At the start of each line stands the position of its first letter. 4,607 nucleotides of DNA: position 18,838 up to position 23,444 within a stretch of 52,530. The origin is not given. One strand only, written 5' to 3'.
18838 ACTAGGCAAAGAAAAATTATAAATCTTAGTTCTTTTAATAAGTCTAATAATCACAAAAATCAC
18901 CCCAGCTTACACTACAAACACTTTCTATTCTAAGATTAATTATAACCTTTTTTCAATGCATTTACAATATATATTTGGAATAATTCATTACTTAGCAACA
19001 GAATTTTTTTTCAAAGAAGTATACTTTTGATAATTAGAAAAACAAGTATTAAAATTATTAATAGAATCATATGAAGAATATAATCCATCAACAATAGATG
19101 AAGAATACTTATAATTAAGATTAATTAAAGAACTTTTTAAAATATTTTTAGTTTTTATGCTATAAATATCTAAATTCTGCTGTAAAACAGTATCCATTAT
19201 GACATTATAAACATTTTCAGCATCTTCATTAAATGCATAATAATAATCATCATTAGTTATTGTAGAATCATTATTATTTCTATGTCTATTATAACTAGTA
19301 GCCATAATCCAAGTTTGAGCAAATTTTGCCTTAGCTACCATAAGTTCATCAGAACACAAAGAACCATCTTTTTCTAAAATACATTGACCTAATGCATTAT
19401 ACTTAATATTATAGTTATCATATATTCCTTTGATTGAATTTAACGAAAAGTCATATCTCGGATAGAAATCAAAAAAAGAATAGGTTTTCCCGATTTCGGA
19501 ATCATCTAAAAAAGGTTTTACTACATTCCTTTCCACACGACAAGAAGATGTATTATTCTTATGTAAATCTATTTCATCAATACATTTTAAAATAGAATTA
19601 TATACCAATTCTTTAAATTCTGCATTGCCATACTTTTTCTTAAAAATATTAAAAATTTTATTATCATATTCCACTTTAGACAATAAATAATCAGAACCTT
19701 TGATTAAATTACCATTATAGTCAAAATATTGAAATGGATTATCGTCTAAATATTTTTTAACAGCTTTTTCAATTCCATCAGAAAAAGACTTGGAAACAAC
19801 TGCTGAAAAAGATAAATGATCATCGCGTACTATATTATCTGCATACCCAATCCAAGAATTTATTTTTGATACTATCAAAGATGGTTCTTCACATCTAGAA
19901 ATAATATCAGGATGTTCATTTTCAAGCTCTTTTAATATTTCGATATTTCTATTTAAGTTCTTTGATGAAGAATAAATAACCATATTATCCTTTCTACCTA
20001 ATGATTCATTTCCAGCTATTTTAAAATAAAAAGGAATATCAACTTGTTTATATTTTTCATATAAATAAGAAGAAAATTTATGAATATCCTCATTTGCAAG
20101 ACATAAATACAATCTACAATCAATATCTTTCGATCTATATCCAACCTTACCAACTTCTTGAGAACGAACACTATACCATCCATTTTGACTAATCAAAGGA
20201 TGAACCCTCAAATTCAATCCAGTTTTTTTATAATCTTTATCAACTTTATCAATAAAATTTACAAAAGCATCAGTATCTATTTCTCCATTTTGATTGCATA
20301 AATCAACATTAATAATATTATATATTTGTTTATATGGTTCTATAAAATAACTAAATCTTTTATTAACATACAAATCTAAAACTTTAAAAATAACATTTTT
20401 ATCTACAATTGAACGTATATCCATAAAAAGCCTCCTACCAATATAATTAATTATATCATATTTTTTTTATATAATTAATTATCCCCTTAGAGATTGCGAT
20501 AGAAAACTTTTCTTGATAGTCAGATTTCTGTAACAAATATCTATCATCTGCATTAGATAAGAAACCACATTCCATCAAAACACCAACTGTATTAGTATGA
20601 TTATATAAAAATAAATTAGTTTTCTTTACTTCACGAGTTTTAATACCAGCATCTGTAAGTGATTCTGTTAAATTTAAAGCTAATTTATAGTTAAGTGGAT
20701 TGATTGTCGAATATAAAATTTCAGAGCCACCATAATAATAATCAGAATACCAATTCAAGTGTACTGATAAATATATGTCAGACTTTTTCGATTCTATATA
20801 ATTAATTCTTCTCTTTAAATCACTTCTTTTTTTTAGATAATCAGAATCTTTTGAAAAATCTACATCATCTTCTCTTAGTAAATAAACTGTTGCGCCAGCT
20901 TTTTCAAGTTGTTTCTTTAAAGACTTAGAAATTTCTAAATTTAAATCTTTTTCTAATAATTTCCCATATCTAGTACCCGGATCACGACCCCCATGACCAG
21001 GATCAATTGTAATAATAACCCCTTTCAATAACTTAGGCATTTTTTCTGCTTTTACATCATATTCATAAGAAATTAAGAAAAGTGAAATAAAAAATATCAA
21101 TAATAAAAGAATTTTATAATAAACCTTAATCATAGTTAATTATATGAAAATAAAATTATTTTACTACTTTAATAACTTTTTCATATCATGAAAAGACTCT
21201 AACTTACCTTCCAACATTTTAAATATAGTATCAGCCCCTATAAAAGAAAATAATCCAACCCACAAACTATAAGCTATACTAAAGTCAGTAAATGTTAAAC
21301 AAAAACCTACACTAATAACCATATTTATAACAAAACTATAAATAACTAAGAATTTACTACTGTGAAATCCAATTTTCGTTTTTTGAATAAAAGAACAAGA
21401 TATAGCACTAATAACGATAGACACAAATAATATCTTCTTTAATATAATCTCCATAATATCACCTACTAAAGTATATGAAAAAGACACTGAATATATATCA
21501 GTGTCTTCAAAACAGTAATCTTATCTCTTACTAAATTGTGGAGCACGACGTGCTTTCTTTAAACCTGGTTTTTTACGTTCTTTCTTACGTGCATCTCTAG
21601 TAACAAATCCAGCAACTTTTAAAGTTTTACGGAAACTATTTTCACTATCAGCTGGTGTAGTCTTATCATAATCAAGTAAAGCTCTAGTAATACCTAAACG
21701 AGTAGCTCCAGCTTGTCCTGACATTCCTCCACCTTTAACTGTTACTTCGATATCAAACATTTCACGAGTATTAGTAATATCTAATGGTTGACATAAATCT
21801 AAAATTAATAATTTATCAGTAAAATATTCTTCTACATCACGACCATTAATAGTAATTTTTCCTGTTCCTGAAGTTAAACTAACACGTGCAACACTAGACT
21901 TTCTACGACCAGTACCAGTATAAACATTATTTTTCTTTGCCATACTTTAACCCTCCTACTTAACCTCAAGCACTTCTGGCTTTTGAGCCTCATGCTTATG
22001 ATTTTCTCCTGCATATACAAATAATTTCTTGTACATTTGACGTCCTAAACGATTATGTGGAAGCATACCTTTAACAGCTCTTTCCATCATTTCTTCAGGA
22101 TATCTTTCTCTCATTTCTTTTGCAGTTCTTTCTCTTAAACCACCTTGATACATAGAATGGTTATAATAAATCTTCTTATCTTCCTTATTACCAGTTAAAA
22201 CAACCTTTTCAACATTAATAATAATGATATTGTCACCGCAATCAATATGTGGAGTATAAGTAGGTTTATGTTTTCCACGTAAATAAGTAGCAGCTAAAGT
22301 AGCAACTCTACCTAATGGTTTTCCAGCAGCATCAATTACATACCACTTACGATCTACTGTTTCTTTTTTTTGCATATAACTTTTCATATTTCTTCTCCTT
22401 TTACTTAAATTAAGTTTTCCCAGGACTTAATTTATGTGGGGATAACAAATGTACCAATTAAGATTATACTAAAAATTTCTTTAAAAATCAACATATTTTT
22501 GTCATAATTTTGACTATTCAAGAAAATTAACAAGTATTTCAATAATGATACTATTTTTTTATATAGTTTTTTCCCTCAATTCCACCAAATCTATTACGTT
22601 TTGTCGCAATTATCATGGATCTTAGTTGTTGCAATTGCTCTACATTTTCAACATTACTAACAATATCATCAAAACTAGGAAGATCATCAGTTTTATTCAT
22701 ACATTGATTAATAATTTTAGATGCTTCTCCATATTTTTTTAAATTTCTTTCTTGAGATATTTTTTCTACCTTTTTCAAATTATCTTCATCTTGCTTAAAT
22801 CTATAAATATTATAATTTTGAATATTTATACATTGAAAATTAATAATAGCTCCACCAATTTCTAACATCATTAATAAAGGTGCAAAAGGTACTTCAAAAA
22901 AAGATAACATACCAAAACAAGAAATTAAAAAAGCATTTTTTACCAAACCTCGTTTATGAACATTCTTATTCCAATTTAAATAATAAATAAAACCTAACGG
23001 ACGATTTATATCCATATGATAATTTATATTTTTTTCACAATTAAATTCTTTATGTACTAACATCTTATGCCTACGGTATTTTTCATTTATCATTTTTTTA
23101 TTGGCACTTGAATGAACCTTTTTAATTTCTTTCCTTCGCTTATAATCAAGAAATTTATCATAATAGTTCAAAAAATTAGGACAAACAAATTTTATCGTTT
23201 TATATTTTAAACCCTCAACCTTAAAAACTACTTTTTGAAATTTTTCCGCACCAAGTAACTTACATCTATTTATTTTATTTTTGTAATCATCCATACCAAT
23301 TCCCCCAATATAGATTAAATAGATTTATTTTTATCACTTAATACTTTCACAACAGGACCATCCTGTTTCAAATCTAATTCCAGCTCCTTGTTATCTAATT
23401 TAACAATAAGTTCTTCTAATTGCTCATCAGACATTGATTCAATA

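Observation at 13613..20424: Stripped-down type VIIb-like secretion locus: EssC and EsaB/YukD only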

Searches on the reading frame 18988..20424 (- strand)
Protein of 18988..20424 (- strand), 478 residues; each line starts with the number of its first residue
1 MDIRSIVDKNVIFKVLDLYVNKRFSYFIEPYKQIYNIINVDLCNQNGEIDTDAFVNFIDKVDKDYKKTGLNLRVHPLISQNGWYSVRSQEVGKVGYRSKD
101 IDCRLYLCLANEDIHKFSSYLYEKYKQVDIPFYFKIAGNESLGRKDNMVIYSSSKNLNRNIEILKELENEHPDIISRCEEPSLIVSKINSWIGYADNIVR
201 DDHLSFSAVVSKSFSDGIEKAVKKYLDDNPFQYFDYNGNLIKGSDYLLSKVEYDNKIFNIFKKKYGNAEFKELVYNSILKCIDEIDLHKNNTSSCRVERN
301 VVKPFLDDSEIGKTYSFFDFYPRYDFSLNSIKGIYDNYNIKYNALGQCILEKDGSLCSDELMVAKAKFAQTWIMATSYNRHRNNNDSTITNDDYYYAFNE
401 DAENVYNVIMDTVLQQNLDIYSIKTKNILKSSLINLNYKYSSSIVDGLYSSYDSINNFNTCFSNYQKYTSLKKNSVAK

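Call 3: search_protein_families(library=pfam, proteins=[window:18988-20424:-], max_evalue=1)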
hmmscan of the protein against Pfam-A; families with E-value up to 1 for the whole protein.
window:18988-20424:- (478 aa): 1 family
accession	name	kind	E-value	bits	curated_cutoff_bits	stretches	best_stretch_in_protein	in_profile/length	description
PF17914.6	HopA1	-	4.6e-05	23.8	22.7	1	83-173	10-97/170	HopA1 effector protein family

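Call 5: search_protein_families(library=ncbifam, proteins=[window:18988-20424:-], max_evalue=1)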
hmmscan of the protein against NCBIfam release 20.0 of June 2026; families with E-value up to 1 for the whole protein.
window:18988-20424:- (478 aa): 0 families

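Call 7: find_homologous_proteins(query=window:18988-20424:-)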
Query window:18988-20424:- (478 aa): 13 proteins with E <= 0.001 among 6128 candidates.
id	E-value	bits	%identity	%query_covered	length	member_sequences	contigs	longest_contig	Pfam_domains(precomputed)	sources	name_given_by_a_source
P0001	0.0e+0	1057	100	100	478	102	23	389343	-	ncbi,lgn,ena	-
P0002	1.4e-196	672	64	97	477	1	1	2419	PF17914.7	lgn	-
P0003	1.4e-132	461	60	77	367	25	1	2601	-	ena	-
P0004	3.5e-19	87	31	45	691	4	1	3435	-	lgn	-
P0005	7.6e-19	86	31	43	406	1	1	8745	PF17914.7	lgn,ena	-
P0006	8.8e-19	86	31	43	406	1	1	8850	PF17914.7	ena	-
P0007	9.6e-19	86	31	43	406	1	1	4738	PF17914.7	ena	-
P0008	3.3e-17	81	33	32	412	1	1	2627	PF17914.7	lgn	-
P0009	1.5e-16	79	33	32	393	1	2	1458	PF17914.7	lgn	-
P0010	3.6e-16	77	33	32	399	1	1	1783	PF17914.7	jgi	jgi:hypothetical protein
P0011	9.2e-16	76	31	34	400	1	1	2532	PF17914.7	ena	-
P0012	1.0e-15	76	33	32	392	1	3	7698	PF17914.7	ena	-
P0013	9.6e-15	73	30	38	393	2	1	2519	PF17914.7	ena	-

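Call 8: find_encoding_contigs(protein=window:18988-20424:-, flank=10000, max_places=4)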
Protein window:18988-20424:- (478 aa): 22 contigs read that carry it; 4 places shown.
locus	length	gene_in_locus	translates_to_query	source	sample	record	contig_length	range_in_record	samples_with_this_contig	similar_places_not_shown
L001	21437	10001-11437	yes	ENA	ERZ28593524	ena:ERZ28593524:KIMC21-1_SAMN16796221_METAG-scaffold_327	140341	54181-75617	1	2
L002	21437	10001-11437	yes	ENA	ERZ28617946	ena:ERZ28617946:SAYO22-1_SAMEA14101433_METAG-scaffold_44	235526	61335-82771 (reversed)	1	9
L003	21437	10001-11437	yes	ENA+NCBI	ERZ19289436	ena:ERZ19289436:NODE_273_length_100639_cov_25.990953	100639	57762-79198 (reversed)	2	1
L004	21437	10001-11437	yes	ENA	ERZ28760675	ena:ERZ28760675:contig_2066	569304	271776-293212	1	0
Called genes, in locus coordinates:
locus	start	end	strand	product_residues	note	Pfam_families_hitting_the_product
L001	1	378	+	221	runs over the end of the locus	PF00406:ADK, PF13207:AAA_17, PF05191:ADK_lid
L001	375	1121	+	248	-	PF00557:Peptidase_M24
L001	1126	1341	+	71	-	PF01176:eIF-1a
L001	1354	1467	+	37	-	PF00444:Ribosomal_L36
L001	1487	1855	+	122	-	PF00416:Ribosomal_S13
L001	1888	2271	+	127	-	PF00411:Ribosomal_S11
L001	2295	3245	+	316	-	PF01193:RNA_pol_L, PF01000:RNA_pol_A_bac, PF03118:RNA_pol_A_CTD, PF26169:HHH_XRCC3_RpoA (weak)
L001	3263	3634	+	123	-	PF01196:Ribosomal_L17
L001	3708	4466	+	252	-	PF00106:adh_short, PF01370:Epimerase (weak), PF08659:KR, PF13460:NAD_binding_10 (weak), PF13561:adh_short_C2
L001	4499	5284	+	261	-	PF00005:ABC_tran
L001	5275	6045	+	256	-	-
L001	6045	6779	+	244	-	PF01416:PseudoU_synth_1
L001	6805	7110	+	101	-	-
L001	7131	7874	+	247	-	-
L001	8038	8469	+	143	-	PF00572:Ribosomal_L13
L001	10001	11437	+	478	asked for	-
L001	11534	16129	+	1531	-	PF00498:FHA, PF01580:FtsK_SpoIIIE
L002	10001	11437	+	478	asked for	-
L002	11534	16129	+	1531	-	PF00498:FHA, PF01580:FtsK_SpoIIIE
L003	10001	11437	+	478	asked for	-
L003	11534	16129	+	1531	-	PF00498:FHA, PF01580:FtsK_SpoIIIE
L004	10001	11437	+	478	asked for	-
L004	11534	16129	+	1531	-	PF00498:FHA, PF01580:FtsK_SpoIIIE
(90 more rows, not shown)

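Call 10: search_solved_structures(query=window:18988-20424:-, max_evalue=10, show_alignments=2)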
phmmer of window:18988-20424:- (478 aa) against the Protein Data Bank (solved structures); distinct sequences matched with E-value up to 10: 0.

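Call 26: find_encoding_contigs(protein=P0006, flank=10000, max_places=3)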
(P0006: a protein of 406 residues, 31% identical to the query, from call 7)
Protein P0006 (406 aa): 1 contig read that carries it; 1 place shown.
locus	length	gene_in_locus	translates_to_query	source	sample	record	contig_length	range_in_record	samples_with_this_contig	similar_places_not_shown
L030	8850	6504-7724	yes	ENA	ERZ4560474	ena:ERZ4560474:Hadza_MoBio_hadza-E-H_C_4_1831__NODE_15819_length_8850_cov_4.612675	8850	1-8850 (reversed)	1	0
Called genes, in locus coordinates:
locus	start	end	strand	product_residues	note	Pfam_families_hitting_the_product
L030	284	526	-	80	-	PF12844:HTH_19 (weak), PF01381:HTH_3, PF13443:HTH_26 (weak)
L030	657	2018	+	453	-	-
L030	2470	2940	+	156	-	PF13420:Acetyltransf_4, PF13527:Acetyltransf_9 (weak), PF00583:Acetyltransf_1, PF13673:Acetyltransf_10, PF13508:Acetyltransf_7, PF08445:FR47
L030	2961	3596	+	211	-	PF12706:Lactamase_B_2, PF13483:Lactamase_B_3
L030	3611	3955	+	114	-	-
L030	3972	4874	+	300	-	PF00144:Beta-lactamase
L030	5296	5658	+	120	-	PF00300:His_Phos_1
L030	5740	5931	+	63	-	-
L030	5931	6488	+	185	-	-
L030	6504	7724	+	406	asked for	PF17914:HopA1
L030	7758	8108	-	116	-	PF17761:DUF1016_N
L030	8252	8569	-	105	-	-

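Call 27: find_encoding_contigs(protein=P0012, flank=10000, max_places=3)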
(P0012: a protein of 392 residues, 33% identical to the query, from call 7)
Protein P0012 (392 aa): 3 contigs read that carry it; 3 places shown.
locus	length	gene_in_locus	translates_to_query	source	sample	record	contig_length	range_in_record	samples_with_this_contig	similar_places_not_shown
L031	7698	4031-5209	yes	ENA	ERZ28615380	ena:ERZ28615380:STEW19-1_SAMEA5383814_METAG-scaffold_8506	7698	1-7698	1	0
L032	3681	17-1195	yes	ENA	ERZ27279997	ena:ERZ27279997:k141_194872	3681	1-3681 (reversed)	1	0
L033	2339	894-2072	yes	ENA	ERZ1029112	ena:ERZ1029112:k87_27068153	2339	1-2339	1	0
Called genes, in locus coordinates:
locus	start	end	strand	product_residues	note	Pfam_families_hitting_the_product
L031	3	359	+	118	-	?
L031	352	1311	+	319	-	PF01368:DHH, PF02272:DHHA1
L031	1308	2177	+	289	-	PF01509:TruB_N, PF16198:TruB_C_2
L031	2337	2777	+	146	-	PF00572:Ribosomal_L13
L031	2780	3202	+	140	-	PF00380:Ribosomal_S9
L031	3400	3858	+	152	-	PF00293:NUDIX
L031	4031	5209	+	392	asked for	PF17914:HopA1 (weak)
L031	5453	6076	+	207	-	PF00300:His_Phos_1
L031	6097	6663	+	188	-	PF01928:CYTH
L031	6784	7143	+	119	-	PF00392:GntR, PF14502:HTH_41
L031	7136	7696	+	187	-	?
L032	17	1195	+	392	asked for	PF17914:HopA1 (weak)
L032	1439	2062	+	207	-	PF00300:His_Phos_1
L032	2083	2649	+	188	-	PF01928:CYTH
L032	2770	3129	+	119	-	PF00392:GntR, PF14502:HTH_41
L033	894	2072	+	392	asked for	PF17914:HopA1 (weak)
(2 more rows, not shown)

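Call 28: find_encoding_contigs(protein=P0002, flank=10000, max_places=3)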
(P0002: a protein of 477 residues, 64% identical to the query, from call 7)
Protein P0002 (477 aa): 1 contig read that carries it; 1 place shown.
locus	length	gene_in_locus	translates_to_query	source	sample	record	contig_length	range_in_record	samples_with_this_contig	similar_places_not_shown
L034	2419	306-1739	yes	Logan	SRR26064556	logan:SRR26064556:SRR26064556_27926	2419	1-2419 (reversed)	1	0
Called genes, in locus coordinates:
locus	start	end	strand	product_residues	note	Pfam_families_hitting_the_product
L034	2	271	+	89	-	?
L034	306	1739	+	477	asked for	PF17914:HopA1 (weak)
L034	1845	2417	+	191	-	?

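Call 56: predict_structure(alignment_id=A5)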
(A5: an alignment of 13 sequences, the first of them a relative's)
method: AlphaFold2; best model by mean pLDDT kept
length: 478 residues; sequences in the alignment: 13
mean_pLDDT: 59.7   pTM: 0.39
mean pLDDT of the five models: 59.7, 57.3, 57.0, 56.1, 55.1
residues with pLDDT >= 90: 7; 70-90: 156; 50-70: 158; < 50: 157
segments of 3 or more residues with pLDDT < 50: 22-49, 69-81, 92-98, 140-144, 198-205, 287-335, 346-348, 354-360, 376-400, 471-478
pLDDT, mean of each block of 10 residues (from residue 1): 55 62 39 30 38 60 54 37 61 44 75 80 82 68 62 75 90 83 59 60 49 70 82 75 69 63 81 83 55 29 28 35 34 50 53 50 54 48 41 47 71 84 84 73 70 71 66 33
secondary structure, 60 per line:
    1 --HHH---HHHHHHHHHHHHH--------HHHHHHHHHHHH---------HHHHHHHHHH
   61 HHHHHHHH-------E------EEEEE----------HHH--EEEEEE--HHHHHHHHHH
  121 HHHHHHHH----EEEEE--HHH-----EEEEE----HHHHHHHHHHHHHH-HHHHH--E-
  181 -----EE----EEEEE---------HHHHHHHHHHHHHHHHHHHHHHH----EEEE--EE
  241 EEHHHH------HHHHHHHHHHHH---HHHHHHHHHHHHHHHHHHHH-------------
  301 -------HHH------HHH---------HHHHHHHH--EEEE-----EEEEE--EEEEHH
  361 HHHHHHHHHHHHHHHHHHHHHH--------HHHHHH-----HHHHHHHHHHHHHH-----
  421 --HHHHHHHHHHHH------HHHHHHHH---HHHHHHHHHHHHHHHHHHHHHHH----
elements in order: H9-21 H30-41 H51-68 E83-87 E103-108 H111-128 E133-137 E148-152 H157-170 H172-176 E192-196 H206-228 E233-236 E239-242 H243-246 H253-264 H268-287 H329-336 E339-342 E348-352 E355-358 H359-382 H391-396 H402-415 H423-434 H441-448 H452-474

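Call 63: fold_search(model_id=the predicted structure, library=pdb)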
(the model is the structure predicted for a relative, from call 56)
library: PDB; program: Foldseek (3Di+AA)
matches with E <= 10: 321; with E <= 0.001: 3
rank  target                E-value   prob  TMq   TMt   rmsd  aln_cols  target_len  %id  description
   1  9dk3_B                1.2e-04  1.00  0.23  0.34   4.5       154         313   12  Lexapeptide dehydratase complex LxmKY, hydrolysed ATP bound (released 2024-12-04)
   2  9dk1_B                1.3e-04  1.00  0.23  0.34   4.4       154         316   13  Lexapeptide dehydratase complex LxmKY apo (released 2024-12-04)
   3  4rsw_A                5.5e-04  1.00  0.31  0.51   8.5       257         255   14  The structure of the effector protein from Pseudomonas syringae pv. syringae strain 61 (released 2015-03-11)
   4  4rsx                  1.4e-03  1.00  0.31  0.52   8.7       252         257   15  The structure of the effector protein from Pseudomonas syringae pv. tomato strain DC3000 (released 2015-03-11)
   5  9dk2_B                1.9e-03  1.00  0.23  0.34   4.5       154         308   12  Lexapeptide dehydratase complex LxmKY, ATP bound (released 2024-12-04)
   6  9ugq_A                1.4e-02  1.00  0.20  0.12   9.9       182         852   12  Cryo-EM structure of ClassIII Salivaricin modification enzyme SalKC in the presence of SalA (released 2025-09-03)
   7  9ugq_B                2.0e-02  0.99  0.19  0.11  10.4       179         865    8  Cryo-EM structure of ClassIII Salivaricin modification enzyme SalKC in the presence of SalA (released 2025-09-03)
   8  8sam_B                2.2e-02  1.00  0.20  0.12   3.3       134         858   13  Crystal structure of class III lanthipeptide synthetase LP-GS-ThurKC in complex with ATP (released 2023-10-11)
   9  8cav_B                3.3e-02  1.00  0.22  0.13   4.1       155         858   11  Discovery of the lanthipeptide Curvocidin and structural insights into its trifunctional synthetase CuvL (released 2023-06-14)
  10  8sap_B                3.3e-02  1.00  0.20  0.12   4.0       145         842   10  Crystal structure of class III lanthipeptide synthetase ThurKC (released 2023-10-11)
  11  8sam_A                3.8e-02  1.00  0.20  0.12   3.2       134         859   13  Crystal structure of class III lanthipeptide synthetase LP-GS-ThurKC in complex with ATP (released 2023-10-11)
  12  8sao_B                9.0e-02  0.92  0.21  0.12  15.0       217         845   14  Crystal structure of class III lanthipeptide synthetase ThurKC in complex with ThurA1 leader peptide (released 2023-11-01)
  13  3ab2_C                1.1e-01  0.47  0.13  0.16  16.2       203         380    9  Crystal structure of aspartate kinase from Corynebacterium glutamicum in complex with threonine (released 2010-06-23)
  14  3aaw_B                1.2e-01  0.38  0.13  0.34  16.4       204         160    9  Crystal structure of aspartate kinase from Corynebacterium glutamicum in complex with lysine and threonine (released 2010-06-23)
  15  3aaw_D                1.6e-01  0.38  0.13  0.34  16.0       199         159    8  Crystal structure of aspartate kinase from Corynebacterium glutamicum in complex with lysine and threonine (released 2010-06-23)
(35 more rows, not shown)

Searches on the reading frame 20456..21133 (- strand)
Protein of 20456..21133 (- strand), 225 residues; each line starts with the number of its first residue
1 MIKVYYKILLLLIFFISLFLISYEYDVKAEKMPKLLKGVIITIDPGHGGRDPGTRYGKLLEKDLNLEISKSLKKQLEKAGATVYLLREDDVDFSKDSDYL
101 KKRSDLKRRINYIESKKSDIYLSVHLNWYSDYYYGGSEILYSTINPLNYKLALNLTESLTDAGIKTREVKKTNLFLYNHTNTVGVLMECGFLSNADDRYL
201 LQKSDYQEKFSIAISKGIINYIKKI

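Call 3: search_protein_families(library=pfam, proteins=[window:20456-21133:-], max_evalue=1)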
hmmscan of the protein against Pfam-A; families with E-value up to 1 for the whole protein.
window:20456-21133:- (225 aa): 3 families
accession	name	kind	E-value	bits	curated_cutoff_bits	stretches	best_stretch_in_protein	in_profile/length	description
PF01520.23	Amidase_3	-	8.4e-41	140.3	27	1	41-220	1-174/174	N-acetylmuramoyl-L-alanine amidase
PF22492.2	FimA4_C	-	0.02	15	27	1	108-178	29-100/208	FimA4 pilin C-terminal domain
PF00542.24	Ribosomal_L12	-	0.1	13.4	25.9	1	58-85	39-66/67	Ribosomal protein L7/L12 C-terminal domain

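Call 5: search_protein_families(library=ncbifam, proteins=[window:20456-21133:-], max_evalue=1)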
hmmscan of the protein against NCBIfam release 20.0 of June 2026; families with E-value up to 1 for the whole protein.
window:20456-21133:- (225 aa): 6 families
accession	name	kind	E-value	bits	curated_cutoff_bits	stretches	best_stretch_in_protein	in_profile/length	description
TIGR02883.1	spore_cwlD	equivalog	8.9e-48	162.9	221.55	1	40-221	2-189/189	N-acetylmuramoyl-L-alanine amidase CwlD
NF038267.1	amidase_AmiC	exception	2.3e-13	49.6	700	2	38-139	186-278/407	N-acetylmuramoyl-L-alanine amidase AmiC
NF007751.0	PRK10431.1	equivalog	2.7e-12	46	532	2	148-222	341-416/445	N-acetylmuramoyl-L-alanine amidase AmiB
NF007652.1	PRK10319.1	equivalog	8.3e-12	44.9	400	2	39-131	58-141/291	N-acetylmuramoyl-L-alanine amidase AmiA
NF038140.1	amidase_Rv3717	exception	3.9e-08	33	335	1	61-223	67-232/233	Rv3717 family N-acetylmuramoyl-L-alanine amidase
NF050040.1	horm_taper_TftA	equivalog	4.4e-06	25.6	500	1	87-224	45-186/450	hormogonium tapered terminus morphoprotein TftA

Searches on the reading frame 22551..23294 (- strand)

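Call 3: search_protein_families(library=pfam, proteins=[window:22551-23294:-], max_evalue=1)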
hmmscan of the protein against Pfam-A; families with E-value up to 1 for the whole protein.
window:22551-23294:- (247 aa): 1 family
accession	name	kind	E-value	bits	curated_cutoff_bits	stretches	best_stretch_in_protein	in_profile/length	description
PF17515.7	CPV_Polyhedrin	-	0.012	15.5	27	1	11-96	20-105/241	Cypovirus polyhedrin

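Call 5: search_protein_families(library=ncbifam, proteins=[window:22551-23294:-], max_evalue=1)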
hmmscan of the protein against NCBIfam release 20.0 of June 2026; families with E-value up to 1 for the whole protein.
window:22551-23294:- (247 aa): 1 family
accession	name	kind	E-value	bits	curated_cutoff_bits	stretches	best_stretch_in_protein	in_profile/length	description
NF052565.1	OrnLipAcylHsRhiz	equivalog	0.035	13.3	450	1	186-230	58-102/259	ornithine lipid ester-linked acyl 2-hydroxylase OlsC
